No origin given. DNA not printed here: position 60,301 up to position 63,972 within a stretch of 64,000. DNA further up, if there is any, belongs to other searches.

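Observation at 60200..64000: A+T-rich island whose only visible gene is a 1123-aa membrane-inserted KAP-family NTPase (candidate uncharacterised defence or abortive-infection module)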

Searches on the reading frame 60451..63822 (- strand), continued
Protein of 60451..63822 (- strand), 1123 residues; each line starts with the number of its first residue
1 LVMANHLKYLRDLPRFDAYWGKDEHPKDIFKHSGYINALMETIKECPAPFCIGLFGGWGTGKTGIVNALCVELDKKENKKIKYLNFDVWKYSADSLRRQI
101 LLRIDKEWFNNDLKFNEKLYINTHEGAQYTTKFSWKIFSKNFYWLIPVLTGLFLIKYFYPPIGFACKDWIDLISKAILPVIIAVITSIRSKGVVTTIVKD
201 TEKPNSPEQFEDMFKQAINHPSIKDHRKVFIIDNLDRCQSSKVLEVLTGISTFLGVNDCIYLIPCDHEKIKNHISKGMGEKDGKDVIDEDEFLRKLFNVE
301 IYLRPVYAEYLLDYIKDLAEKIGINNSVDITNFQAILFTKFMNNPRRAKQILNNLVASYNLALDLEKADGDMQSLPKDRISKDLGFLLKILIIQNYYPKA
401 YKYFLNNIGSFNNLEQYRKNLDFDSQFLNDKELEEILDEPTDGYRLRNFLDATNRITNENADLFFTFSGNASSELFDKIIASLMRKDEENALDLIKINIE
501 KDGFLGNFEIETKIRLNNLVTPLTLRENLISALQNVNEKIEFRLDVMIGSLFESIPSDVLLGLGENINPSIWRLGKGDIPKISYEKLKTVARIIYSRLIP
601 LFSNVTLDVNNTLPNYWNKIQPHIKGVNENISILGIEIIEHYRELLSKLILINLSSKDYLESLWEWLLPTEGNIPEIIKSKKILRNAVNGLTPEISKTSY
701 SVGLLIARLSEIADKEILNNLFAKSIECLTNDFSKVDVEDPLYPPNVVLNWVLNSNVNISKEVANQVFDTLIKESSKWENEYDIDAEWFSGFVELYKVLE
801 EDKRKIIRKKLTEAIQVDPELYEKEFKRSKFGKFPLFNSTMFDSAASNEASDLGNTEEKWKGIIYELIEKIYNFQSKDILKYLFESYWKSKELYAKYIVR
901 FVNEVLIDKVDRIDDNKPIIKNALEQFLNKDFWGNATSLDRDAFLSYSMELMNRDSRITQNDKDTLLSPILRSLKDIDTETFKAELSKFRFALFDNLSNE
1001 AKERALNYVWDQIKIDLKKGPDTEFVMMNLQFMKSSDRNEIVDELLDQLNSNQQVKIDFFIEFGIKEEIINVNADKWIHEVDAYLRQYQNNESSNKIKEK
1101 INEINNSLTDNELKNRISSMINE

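Call 81: search_dna_similar(query=P0027, collection=plasmids, mode=protein, max_rows=40, max_evalue=0.01)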
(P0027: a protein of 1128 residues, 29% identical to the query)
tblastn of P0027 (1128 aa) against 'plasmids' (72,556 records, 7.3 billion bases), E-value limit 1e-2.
Records with a match: 82; places in all: 83; records where one place covers at least 80% of the query: 3.
Best place of each record, by identity: 60-80% 1; <60% 81.
By first word of the organism name: Serratia 7; Rhizobium 7; Cronobacter 5; Paraburkholderia 4; Ensifer 3; Acinetobacter 3; Methylobacterium 3; Agrobacterium 3; Moraxella 3; Mesorhizobium 2; and 36 more.
By predicted mobility (MOB-suite, as given by PLSDB): non-mobilizable 51; conjugative 19; mobilizable 12.
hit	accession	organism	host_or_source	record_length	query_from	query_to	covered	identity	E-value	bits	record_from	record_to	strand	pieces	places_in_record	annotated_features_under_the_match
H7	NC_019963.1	Natrinema pellirubrum DSM 15624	-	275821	8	1128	99%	45.8%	0e+0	929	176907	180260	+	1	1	P-loop NTPase fold protein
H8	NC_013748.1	Haloterrigena turkmenica DSM 5511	-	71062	17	1127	98%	42.0%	0e+0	846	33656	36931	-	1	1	P-loop NTPase fold protein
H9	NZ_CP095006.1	Halococcus dombrowskii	Direct from delivered sample,Rock salt ...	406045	17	1127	98%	40.7%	0e+0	800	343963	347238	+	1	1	P-loop NTPase fold protein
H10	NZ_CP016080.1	Mesorhizobium loti NZP2037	Lotus,cell culture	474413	18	629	54%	23.5%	4e-19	101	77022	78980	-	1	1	P-loop NTPase fold protein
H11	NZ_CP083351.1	Ensifer adhaerens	cell culture,The sample was isolated ...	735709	31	639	54%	23.1%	3e-19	102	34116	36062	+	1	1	P-loop NTPase fold protein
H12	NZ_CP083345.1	Ensifer adhaerens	cell culture,soil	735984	31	639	54%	23.1%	3e-19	102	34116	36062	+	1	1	P-loop NTPase fold protein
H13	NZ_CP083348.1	Ensifer adhaerens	cell culture,soil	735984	31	639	54%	23.1%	3e-19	102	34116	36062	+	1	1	P-loop NTPase fold protein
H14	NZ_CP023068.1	Sinorhizobium sojae CCBAU 05684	G.max,nodule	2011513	31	638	54%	23.2%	1e-17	97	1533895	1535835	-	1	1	record has no annotation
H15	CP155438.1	Dietzia kunjamensis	cell culture,moss extract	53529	31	513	43%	24.4%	5e-31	140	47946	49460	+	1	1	P-loop NTPase fold protein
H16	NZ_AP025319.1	Fulvitalea axinellae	-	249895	28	402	33%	25.2%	1e-6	61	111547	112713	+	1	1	P-loop NTPase fold protein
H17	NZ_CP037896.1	Thermaerobacter sp. FW80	whole genome,food sludge compost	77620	44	393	31%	26.8%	5e-18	98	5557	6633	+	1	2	P-loop NTPase fold protein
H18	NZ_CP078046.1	Acinetobacter lwoffii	whole organism,bedside rail in hospital ...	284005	40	407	33%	22.9%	9e-9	68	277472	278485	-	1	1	P-loop NTPase fold protein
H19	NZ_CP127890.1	Acinetobacter towneri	cell culture,Influent wastewater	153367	40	382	30%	23.7%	2e-8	67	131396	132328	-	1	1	P-loop NTPase fold protein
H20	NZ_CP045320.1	Roseivivax sp. THAF197b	pure culture,Surface of a polyethylene ...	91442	26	367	30%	23.0%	8e-6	58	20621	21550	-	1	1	qatA: Qat anti-phage system ATPase QatA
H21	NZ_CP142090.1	Serratia sp. K-M0228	Homo sapiens,wound swab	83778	30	343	28%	24.0%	8e-5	55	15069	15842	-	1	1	P-loop NTPase fold protein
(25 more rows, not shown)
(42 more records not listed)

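Call 82: search_protein_families(library=padloc, proteins=[L001:424-1032:+, L001:5019-5675:+, L001:5675-5908:+, L083:3909-4820:+, L085:11314-12249:+, L085:12233-12559:+, L085:12577-13458:+, L085:5227-7992:+, L001:9888-10826:+], max_evalue=0.001)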
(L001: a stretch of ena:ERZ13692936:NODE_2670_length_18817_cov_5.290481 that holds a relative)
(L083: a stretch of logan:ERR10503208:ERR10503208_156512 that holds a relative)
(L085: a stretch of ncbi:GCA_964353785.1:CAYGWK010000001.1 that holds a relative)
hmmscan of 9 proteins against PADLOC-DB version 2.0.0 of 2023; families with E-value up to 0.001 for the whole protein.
L001:424-1032:+ (203 aa): 0 families

L001:5019-5675:+ (219 aa): 0 families

L001:5675-5908:+ (78 aa): 0 families

L083:3909-4820:+ (304 aa): 2 families
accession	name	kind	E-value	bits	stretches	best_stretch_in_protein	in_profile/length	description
PDLC04132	HNH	-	4.8e-21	73.1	1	149-295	122-265/286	-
PDLC03546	HNH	-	4e-07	27.3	1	178-259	155-238/282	Type II restriction enzyme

L085:11314-12249:+ (312 aa): 0 families

L085:12233-12559:+ (109 aa): 0 families

L085:12577-13458:+ (294 aa): 16 families
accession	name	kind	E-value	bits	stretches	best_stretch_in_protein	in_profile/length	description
PDLC01250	Cas4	-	4e-14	51.3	1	158-271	57-168/168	"CAS-I,CAS-II,CAS-III,CAS-IV,CAS-V,CAS-VI; acquisition_associated"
PDLC00943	Cas4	-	6.2e-13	47.1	1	162-271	67-179/180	CRISPR-associated protein Cas4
PDLC00944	Cas4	-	2.3e-10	38.9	1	163-271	66-177/177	Cas4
PDLC01447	Cas4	-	1.1e-09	36.9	1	160-273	51-160/161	"CAS-I,CAS-II,CAS-III,CAS-IV,CAS-V,CAS-VI; acquisition_associated"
PDLC00059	DruK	-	4.5e-09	33.9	1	160-270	123-234/326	PD-(D/E)XK nuclease superfamily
PDLC02410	Aga_Cas4-like_Nuc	-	4.7e-09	34.4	1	154-274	125-254/255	Class II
PDLC01611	Cas4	-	1.8e-08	32.9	1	165-270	53-156/158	"CAS-I,CAS-II,CAS-III,CAS-IV,CAS-V,CAS-VI; acquisition_associated"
PDLC02083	Cas4_II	-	2.9e-08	32.3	1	162-271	72-184/186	-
PDLC01773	Cas4c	-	7.1e-08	30.1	1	160-282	83-208/229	-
PDLC00060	DruK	-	1.2e-07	29.4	1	161-270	141-259/347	PD-(D/E)XK nuclease superfamily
PDLC00058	DruK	-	4.5e-07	26.9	1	161-205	154-205/388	PD-(D/E)XK nuclease superfamily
PDLC02034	Cas4d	-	1e-06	26.6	1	159-274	68-184/192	-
PDLC02035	Cas4d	-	1.4e-06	25.9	1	159-276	61-180/196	-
PDLC02405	Aga_Cas4-like_Nuc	-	2.6e-06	25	1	166-270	144-261/270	Class II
PDLC02085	Cas4a2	-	9.9e-06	24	1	160-271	60-162/166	-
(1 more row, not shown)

L085:5227-7992:+ (922 aa): 75 families (the best 25 are shown)
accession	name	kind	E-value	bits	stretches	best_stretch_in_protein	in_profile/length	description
PDLC03604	REase_MTase_IIG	-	5.1e-119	396.8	2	11-715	8-739/1011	Type IIG restriction enzyme-methyltransferase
PDLC03609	REase_MTase_IIG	-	6.5e-53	177.8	3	396-677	434-718/1066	Type IIG restriction enzyme-methyltransferase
PDLC03612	REase_MTase_IIG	-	1.9e-49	166.7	2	757-920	1096-1246/1247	Type IIG restriction enzyme-methyltransferase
PDLC03335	MTase_II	-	3.8e-47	159.3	1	310-719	20-394/607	Type II methyltransferase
PDLC03629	REase_MTase_IIG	-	2.3e-37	126.4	1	394-663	431-724/1182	Type IIG restriction enzyme-methyltransferase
PDLC02643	DrmMI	-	1.5e-34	117.1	3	490-591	837-941/1347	DrmMI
PDLC02529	PglX|PglXI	-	1.7e-30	103.5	1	362-575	196-407/1189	PglX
PDLC03596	REase_MTase_IIG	-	1.8e-29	100.4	3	499-643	689-833/1148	Type IIG restriction enzyme-methyltransferase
PDLC03235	MTase_II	-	1.8e-28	97.8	1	357-648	95-374/648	Type II methyltransferase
PDLC02521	PglX|PglXI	-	2.1e-26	90.2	2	395-479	305-390/1174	PglX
PDLC02638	DrmMI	-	1.6e-24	84.1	3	502-579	852-931/935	DrmMI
PDLC02525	PglX|PglXI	-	2.3e-24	84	2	393-495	279-381/607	PglX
PDLC03313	MTase_II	-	2.9e-24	83.5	1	359-651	16-277/563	Type II methyltransferase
PDLC03348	MTase_II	-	3.2e-24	83.4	1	359-666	214-490/727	Type II methyltransferase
PDLC03630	REase_MTase_IIG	-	9e-24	81.4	2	362-463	367-469/1100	Type IIG restriction enzyme-methyltransferase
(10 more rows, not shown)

L001:9888-10826:+ (313 aa): 0 families

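Call 85: find_related_loci(query=A1, collection=viral_contigs, flank=8000)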
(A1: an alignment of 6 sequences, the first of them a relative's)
Query A1 (1121 aa) in viral_contigs; peptide patterns used: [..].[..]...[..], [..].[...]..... (x = any residue, [..] = any of these).
86 stretches matched a pattern, but none encodes a relative of the query by tblastn (E <= 1e-3).

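Call 91: find_related_loci(query=A1, collection=metagenome_contigs, flank=10000)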
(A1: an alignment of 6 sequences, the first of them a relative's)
Query A1 (1121 aa) in metagenome_contigs; peptide patterns used: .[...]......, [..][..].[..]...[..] (x = any residue, [..] = any of these).
278 stretches matched a pattern; 20 encode a relative of the query (tblastn E <= 1e-3); 20 distinct loci.
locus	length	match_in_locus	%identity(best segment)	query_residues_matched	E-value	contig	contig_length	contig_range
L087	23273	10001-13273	35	4-1099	0e+0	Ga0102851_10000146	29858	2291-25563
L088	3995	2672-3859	32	5-400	3e-51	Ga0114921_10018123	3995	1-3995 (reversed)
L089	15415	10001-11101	33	21-396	6e-51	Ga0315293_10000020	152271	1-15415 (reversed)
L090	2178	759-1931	34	28-418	8e-52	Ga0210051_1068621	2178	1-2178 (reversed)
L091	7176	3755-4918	32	5-400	6e-50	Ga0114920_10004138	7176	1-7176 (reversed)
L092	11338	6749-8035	32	5-455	1e-48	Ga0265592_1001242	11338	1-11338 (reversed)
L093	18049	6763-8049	32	5-455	1e-48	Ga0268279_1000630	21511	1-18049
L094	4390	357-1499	34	28-400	9e-49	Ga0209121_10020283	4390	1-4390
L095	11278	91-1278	33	26-411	4e-48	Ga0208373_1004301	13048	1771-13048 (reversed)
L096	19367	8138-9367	33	28-455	6e-48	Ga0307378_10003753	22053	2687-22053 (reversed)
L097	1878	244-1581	32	5-455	4e-49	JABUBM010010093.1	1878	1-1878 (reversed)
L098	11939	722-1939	30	5-400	8e-46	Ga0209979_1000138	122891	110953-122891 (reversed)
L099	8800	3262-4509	32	28-462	4e-46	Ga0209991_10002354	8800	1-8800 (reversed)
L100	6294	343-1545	29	4-405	1e-42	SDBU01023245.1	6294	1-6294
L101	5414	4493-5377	29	26-301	1e-25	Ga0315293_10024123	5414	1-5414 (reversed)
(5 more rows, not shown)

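Call 93: search_protein_families(library=pfam, proteins=[L087:8434-9723:+, L087:6766-8049:-, L087:4486-6411:-, L087:13614-15881:-, L087:15888-16388:-, L087:16396-18354:-, L087:18342-19634:-, L087:13394-13753:+], max_evalue=0.001)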
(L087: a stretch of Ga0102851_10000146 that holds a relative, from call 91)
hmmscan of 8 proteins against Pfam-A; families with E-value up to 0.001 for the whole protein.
L087:8434-9723:+ (430 aa): 4 families
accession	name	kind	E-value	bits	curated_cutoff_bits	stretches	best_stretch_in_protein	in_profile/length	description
PF13635.12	DUF4143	-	2.3e-35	122.2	28.1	1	220-381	1-159/160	Domain of unknown function (DUF4143)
PF13173.12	AAA_14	-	1.2e-28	100.2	27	1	17-152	1-129/129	AAA domain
PF01637.24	ATPase_2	-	4e-06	27.2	33.2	1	4-63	6-68/225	ATPase domain predominantly from Archaea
PF08378.17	NERD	-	0.0005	21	22.1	0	334-383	1-58/111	Nuclease-related domain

L087:6766-8049:- (428 aa): 1 family
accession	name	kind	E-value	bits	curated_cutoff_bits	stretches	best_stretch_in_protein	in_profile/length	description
PF22599.2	SecDF_P1_head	-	1.1e-08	35.4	27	1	336-404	37-105/114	SecDF, P1 head subdomain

L087:4486-6411:- (642 aa): 9 families
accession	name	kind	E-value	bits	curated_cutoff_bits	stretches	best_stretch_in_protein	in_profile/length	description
PF13424.12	TPR_12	-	5.1e-23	81.5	30.1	3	180-241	5-68/77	Tetratricopeptide repeat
PF07228.17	SpoIIE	-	1.6e-17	64.5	25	1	437-641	3-190/192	Stage II sporulation protein E (SpoIIE)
PF00515.34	TPR_1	-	3e-17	62.1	27.8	0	261-287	4-30/34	Tetratricopeptide repeat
PF13181.12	TPR_8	-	1.1e-15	56.8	25.7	1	260-287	3-30/34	Tetratricopeptide repeat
PF07719.23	TPR_2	-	1.5e-11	43.9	27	0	261-287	4-30/34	Tetratricopeptide repeat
PF13374.12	TPR_10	-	9.2e-09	35.5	27.5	0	257-290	1-34/42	Tetratricopeptide repeat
PF13176.12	TPR_7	-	8.8e-07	29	27.9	0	220-249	1-30/36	Tetratricopeptide repeat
PF14938.12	SNAP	-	2.1e-05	24.6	25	1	225-319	42-136/282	Soluble NSF attachment protein, SNAP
PF17874.7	TPR_MalT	-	0.00019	21.3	45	0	190-297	52-160/336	MalT-like TPR region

L087:13614-15881:- (756 aa): 1 family
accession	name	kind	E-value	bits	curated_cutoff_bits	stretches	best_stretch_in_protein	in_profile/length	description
PF01433.26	Peptidase_M1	-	3.3e-14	53.4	27.7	1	383-557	37-218/218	Peptidase family M1 domain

L087:15888-16388:- (167 aa): 1 family
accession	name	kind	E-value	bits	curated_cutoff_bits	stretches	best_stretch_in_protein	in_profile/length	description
PF20420.3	DUF6702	-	4.5e-31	108.2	24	1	16-155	2-140/141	Domain of unknown function (DUF6702)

L087:16396-18354:- (653 aa): 2 families
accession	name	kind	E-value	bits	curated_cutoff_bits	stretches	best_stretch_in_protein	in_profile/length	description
PF07610.17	DUF1573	-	2.3e-16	60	26.1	1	28-127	4-98/98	Protein of unknown function (DUF1573)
PF22544.2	HYDIN_VesB_CFA65-like_Ig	-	3.6e-08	34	25.5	1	29-121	7-97/100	HYDIN/CFA65/VesB-like, Ig-like domain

L087:18342-19634:- (431 aa): 1 family
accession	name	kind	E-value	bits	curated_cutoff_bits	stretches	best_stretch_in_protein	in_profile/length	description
PF05684.17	DUF819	-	2.3e-85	287.4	27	1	29-427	1-377/379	Protein of unknown function (DUF819)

L087:13394-13753:+ (120 aa): 0 families
